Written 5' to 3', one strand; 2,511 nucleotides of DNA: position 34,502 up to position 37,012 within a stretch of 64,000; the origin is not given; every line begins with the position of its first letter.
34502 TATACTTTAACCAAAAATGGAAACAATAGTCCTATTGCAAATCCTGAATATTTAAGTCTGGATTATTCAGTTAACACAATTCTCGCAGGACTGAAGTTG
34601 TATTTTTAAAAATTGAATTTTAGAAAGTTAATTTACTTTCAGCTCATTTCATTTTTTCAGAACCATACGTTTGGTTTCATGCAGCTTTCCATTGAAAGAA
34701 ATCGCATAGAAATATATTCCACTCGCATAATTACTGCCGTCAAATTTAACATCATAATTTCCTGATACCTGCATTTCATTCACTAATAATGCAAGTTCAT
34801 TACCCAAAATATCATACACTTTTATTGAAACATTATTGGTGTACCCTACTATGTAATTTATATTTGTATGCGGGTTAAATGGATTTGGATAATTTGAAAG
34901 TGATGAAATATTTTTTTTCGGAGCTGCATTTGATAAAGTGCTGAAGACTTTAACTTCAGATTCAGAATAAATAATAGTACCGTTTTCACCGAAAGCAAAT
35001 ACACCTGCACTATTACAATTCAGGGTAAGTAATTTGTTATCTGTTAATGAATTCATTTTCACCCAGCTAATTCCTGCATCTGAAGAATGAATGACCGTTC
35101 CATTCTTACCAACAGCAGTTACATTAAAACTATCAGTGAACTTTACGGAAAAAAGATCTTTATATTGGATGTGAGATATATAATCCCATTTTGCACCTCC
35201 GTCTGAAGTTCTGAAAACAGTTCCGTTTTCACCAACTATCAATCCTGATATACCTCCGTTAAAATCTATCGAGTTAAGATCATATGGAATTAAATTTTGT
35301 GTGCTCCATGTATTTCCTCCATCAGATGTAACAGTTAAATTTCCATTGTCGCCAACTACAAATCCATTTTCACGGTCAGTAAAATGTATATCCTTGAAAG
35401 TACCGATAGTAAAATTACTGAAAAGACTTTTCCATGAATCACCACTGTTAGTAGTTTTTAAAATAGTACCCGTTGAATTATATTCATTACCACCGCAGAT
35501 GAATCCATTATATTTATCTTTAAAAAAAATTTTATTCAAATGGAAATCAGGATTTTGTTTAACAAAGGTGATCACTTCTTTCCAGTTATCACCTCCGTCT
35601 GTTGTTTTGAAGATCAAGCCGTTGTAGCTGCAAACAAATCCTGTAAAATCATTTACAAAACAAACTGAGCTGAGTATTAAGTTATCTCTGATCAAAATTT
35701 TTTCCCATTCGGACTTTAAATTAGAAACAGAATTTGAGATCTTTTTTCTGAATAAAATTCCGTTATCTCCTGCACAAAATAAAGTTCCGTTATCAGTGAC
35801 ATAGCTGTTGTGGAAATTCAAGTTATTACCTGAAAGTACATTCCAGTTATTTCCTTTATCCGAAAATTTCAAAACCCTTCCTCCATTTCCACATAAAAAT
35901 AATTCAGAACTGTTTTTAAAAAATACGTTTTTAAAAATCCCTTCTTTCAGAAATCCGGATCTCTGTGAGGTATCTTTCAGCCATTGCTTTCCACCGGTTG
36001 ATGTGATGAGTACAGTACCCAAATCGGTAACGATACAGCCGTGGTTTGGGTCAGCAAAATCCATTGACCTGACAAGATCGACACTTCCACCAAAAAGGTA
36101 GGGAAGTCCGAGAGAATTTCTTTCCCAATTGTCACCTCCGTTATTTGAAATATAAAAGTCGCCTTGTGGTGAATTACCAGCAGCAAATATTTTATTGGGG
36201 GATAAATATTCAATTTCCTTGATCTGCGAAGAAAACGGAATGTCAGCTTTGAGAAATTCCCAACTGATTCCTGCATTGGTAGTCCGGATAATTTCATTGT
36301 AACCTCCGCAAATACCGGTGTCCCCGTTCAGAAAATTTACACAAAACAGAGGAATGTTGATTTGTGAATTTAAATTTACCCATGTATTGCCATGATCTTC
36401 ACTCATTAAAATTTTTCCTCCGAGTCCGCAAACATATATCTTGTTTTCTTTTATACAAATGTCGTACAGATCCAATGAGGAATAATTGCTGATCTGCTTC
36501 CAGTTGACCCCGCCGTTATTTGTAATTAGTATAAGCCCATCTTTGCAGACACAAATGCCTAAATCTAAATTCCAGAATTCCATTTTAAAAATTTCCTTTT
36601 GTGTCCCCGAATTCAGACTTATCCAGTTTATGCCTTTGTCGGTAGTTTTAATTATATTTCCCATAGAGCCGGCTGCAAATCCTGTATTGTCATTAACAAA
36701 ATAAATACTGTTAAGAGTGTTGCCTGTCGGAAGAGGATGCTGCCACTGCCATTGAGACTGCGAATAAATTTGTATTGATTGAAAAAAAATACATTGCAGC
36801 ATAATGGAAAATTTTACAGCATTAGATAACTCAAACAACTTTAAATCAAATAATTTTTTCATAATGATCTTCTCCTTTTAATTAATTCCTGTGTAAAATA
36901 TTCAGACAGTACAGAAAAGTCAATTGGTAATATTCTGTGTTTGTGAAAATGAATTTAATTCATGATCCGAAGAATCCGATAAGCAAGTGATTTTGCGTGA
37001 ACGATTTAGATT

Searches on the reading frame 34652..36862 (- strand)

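Call 9: search_protein_families(library=pfam, proteins=[window:34652-36862:-], max_evalue=0.01)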
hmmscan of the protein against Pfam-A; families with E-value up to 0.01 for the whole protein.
window:34652-36862:- (737 aa): 7 families
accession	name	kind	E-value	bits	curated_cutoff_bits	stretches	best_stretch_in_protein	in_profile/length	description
PF14870.12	PSII_BNR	-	5.7e-48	164.2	27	5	488-562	19-97/303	Photosynthesis system II assembly factor YCF48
PF19755.4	DUF6242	-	2.9e-11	44.1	29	0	115-161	172-217/217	Domain of unknown function (DUF6242)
PF18962.6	Por_Secre_tail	-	2.3e-08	34.6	27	1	658-730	2-71/75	Secretion system C-terminal sorting domain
PF02012.26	BNR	-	1.8e-06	27.5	27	0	237-248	1-12/12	BNR/Asp-box repeat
PF13585.12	CHU_C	-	0.0012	19.3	27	1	665-731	17-80/86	CHU_C Type IX secretion signal domain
PF13088.12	BNR_2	-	0.0038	17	31.4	0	585-617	79-111/277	BNR repeat-like domain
PF24145.1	K1-lyase_N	-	0.0095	16.4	27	0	350-373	44-67/72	K1 capsule-specific polysaccharide lyase, N-terminal domain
